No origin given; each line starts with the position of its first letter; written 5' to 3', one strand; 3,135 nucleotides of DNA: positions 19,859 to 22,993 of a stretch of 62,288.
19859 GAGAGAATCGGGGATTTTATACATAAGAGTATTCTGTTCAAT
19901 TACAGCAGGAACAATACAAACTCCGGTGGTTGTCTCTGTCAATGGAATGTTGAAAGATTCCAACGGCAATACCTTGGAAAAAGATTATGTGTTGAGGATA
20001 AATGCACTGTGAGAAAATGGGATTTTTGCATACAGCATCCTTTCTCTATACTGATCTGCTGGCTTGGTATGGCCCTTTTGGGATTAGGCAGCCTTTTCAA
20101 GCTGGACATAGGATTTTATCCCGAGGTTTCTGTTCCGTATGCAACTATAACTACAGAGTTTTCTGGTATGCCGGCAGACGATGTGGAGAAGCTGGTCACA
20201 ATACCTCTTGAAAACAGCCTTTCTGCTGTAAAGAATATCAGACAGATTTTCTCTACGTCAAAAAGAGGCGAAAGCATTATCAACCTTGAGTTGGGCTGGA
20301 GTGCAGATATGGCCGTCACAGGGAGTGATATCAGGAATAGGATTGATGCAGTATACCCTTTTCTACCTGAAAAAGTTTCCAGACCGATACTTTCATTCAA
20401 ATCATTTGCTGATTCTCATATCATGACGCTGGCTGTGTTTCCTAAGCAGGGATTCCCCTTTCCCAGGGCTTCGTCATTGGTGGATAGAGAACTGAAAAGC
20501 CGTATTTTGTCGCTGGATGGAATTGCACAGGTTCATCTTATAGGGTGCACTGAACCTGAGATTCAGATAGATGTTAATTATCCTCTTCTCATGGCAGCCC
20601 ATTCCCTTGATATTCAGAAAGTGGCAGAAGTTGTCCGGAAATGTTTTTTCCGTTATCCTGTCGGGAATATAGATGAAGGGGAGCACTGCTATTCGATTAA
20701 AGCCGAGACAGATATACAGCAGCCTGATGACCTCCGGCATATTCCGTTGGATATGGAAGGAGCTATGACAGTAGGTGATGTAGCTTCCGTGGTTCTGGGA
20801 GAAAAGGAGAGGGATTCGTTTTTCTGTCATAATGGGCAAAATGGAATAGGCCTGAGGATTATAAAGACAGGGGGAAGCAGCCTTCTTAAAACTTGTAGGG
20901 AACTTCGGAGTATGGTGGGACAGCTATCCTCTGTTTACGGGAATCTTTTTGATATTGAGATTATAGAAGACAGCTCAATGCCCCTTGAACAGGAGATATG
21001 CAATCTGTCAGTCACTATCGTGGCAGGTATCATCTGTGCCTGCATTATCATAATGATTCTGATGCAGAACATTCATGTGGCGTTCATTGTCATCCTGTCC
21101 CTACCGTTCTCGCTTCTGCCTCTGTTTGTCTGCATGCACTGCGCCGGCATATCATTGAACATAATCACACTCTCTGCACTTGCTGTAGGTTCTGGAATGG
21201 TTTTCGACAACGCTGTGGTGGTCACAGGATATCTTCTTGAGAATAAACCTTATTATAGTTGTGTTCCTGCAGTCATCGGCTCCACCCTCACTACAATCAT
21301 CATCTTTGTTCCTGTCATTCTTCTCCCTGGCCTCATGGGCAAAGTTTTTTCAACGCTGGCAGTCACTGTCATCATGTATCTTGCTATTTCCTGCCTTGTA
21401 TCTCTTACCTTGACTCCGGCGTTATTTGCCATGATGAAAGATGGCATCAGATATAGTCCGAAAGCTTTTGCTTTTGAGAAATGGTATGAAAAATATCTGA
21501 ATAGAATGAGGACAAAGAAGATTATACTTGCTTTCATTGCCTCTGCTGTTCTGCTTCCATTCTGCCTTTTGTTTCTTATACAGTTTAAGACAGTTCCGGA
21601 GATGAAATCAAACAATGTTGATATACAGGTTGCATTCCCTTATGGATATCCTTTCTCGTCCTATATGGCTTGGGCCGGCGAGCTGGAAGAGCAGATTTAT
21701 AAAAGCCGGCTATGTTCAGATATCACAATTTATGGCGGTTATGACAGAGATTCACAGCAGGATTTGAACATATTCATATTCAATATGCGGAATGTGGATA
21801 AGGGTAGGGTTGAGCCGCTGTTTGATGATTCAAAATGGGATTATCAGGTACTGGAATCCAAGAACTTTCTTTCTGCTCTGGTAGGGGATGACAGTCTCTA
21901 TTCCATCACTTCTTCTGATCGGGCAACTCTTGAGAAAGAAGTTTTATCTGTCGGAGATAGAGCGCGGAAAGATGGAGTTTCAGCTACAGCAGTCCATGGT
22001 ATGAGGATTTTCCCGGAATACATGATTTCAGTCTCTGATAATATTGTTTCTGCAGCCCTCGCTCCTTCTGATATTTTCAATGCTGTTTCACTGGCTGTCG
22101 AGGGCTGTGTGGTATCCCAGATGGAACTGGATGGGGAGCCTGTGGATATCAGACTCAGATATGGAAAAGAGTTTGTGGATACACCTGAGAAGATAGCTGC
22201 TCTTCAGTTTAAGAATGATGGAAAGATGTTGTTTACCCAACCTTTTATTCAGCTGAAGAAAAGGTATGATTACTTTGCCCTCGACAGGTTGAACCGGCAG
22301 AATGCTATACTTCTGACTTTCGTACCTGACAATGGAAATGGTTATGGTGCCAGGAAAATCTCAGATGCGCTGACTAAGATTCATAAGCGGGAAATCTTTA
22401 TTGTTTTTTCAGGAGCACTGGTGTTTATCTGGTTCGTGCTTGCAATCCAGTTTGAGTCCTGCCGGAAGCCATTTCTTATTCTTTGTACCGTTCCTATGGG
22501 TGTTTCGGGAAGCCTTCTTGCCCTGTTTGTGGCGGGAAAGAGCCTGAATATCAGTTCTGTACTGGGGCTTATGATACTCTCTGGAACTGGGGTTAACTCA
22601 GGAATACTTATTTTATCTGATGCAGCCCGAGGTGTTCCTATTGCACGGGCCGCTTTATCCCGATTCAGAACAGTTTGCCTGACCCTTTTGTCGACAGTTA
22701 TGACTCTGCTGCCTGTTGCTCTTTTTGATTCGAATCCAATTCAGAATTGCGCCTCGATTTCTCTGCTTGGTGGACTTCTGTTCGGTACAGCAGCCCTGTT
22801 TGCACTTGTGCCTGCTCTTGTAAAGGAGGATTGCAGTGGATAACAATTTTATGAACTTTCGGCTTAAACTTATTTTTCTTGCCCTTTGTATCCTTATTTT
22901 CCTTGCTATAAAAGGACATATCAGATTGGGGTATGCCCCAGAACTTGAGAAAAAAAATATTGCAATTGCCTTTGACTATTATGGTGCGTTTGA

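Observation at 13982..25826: Seven-gene RND-like export apparatus with built-in Ig-repeat lipoproteins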

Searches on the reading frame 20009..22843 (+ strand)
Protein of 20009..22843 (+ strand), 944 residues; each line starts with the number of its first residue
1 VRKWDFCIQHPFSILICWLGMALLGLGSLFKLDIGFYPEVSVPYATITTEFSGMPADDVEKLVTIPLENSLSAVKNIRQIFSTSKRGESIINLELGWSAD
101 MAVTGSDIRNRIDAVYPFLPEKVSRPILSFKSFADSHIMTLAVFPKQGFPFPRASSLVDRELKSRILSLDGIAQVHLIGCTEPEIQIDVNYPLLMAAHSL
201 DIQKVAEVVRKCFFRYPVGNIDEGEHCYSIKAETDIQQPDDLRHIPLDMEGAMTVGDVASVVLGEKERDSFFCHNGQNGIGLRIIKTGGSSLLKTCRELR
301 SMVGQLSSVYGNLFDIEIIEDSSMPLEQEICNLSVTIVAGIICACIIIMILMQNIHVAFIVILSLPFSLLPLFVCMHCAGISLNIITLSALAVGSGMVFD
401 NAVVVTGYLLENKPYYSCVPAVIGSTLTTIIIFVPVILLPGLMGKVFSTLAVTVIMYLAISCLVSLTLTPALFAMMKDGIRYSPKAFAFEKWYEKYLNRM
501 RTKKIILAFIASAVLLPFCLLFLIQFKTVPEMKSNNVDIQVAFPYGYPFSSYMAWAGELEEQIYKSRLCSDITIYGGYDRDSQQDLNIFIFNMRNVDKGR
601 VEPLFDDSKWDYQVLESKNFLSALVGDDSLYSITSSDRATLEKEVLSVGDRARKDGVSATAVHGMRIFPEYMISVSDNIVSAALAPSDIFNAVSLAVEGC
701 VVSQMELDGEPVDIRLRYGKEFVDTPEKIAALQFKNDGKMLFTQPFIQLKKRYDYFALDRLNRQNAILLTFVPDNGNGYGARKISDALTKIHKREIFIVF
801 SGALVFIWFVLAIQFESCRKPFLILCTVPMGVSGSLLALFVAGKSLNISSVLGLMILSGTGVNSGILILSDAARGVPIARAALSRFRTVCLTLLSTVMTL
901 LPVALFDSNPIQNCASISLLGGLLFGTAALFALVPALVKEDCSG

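Call 4: search_protein_families(library=pfam, proteins=[window:20009-22843:+], max_evalue=0.01)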
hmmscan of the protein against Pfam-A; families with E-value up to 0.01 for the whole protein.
window:20009-22843:+ (944 aa): 1 family
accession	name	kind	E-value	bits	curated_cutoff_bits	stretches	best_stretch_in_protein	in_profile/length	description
PF00873.25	ACR_tran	-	1.2e-117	394.5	28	3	5-582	3-606/1021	AcrB/AcrD/AcrF family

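Call 5: search_protein_families(library=ncbifam, proteins=[window:20009-22843:+], max_evalue=0.01)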
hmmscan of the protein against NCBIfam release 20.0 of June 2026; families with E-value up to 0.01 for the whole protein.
window:20009-22843:+ (944 aa): 11 families
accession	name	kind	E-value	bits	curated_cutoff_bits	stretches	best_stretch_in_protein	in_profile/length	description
NF033617.1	RND_permease_2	subfamily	3.9e-105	352.8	1250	1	5-928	2-994/1009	multidrug efflux RND transporter permease subunit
NF000282.2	RND_permease_1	subfamily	2.3e-71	241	1250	2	6-503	3-525/1029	multidrug efflux RND transporter permease subunit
NF007133.0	PRK09579.1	equivalog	8.7e-62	208.9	1763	2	5-523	5-535/1017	multidrug efflux RND transporter permease subunit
TIGR00915.1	2A0602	subfamily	3.8e-60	203.8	940.35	2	5-502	3-525/1050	efflux RND transporter permease subunit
NF007798.0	PRK10503.1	equivalog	1.3e-58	198.5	1584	2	15-500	24-521/1040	MdtB/MuxB family multidrug efflux RND transporter permease subunit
NF007905.0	PRK10614.1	equivalog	1.3e-56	192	1774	2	1-477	1-490/1025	multidrug efflux RND transporter permease subunit MdtC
TIGR00914.1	2A0601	subfamily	1.7e-52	178.4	701.45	3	6-405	8-413/1051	CusA/CzcA family heavy metal efflux RND transporter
NF007131.0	PRK09577.1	equivalog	5.9e-44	150.1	1768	2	6-579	4-611/1045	multidrug efflux RND transporter permease subunit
NF007842.1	PRK10555.1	equivalog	1.1e-41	142.7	1854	2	6-501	4-523/1036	multidrug efflux RND transporter permease AcrD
NF011706.2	PRK15127.1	equivalog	7.6e-35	120.1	2150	2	6-500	4-519/1049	multidrug efflux RND transporter permease subunit AcrB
NF000037.1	RND_perm_OqxB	exception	8.6e-26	90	2200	2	8-476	8-498/1050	multidrug efflux RND transporter permease subunit OqxB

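Call 19: search_solved_structures(query=window:20009-22843:+, show_alignments=1, max_evalue=1e-10)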
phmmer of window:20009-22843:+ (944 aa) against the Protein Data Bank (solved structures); distinct sequences matched with E-value up to 1e-10: 81 (the best 60 are shown).
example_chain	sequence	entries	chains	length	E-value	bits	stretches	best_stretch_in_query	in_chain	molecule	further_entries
9lyq_B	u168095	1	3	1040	2.4e-51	178.1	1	8-497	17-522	Multidrug resistance protein MdtB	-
9e9f_B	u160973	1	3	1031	7.1e-42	146.7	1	6-578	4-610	Efflux pump membrane transporter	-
8z1u_A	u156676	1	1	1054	1.1e-41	146.2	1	6-578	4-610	Efflux pump membrane transporter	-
8yr0_A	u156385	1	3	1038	1.3e-41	145.8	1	7-486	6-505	Cation/multidrug efflux pump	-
5lq3_A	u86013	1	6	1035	1.6e-41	145.5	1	6-524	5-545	CmeB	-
5t0o_A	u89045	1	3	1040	1.7e-41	145.5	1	6-524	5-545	CmeB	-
8f3e_A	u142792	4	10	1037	2.9e-41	144.7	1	6-500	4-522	Efflux pump membrane transporter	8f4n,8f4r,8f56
4u8y_A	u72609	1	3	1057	3.5e-40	141.1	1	6-485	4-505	Multidrug efflux pump subunit AcrB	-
7b5p_B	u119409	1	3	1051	8.4e-40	139.9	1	5-485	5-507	Efflux pump membrane transporter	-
9v5r_A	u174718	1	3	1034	1.6e-39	138.9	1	6-485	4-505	Multidrug efflux pump subunit AcrB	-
3w9h_A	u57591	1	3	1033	1.6e-39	138.9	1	6-485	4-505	Acriflavine resistance protein B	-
4ziw_A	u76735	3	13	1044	1.6e-39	138.9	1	6-485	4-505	Multidrug efflux pump subunit AcrB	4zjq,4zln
4c48_A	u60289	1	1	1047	1.7e-39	138.9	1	6-485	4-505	ACRIFLAVINE RESISTANCE PROTEIN B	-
4ziv_A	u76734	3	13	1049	1.7e-39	138.9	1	6-485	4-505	Multidrug efflux pump subunit AcrB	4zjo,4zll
1oy6_A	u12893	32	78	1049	1.7e-39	138.9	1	6-485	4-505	Acriflavine resistance protein B | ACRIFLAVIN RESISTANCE PROTEIN B | Multidrug efflux pump subunit AcrB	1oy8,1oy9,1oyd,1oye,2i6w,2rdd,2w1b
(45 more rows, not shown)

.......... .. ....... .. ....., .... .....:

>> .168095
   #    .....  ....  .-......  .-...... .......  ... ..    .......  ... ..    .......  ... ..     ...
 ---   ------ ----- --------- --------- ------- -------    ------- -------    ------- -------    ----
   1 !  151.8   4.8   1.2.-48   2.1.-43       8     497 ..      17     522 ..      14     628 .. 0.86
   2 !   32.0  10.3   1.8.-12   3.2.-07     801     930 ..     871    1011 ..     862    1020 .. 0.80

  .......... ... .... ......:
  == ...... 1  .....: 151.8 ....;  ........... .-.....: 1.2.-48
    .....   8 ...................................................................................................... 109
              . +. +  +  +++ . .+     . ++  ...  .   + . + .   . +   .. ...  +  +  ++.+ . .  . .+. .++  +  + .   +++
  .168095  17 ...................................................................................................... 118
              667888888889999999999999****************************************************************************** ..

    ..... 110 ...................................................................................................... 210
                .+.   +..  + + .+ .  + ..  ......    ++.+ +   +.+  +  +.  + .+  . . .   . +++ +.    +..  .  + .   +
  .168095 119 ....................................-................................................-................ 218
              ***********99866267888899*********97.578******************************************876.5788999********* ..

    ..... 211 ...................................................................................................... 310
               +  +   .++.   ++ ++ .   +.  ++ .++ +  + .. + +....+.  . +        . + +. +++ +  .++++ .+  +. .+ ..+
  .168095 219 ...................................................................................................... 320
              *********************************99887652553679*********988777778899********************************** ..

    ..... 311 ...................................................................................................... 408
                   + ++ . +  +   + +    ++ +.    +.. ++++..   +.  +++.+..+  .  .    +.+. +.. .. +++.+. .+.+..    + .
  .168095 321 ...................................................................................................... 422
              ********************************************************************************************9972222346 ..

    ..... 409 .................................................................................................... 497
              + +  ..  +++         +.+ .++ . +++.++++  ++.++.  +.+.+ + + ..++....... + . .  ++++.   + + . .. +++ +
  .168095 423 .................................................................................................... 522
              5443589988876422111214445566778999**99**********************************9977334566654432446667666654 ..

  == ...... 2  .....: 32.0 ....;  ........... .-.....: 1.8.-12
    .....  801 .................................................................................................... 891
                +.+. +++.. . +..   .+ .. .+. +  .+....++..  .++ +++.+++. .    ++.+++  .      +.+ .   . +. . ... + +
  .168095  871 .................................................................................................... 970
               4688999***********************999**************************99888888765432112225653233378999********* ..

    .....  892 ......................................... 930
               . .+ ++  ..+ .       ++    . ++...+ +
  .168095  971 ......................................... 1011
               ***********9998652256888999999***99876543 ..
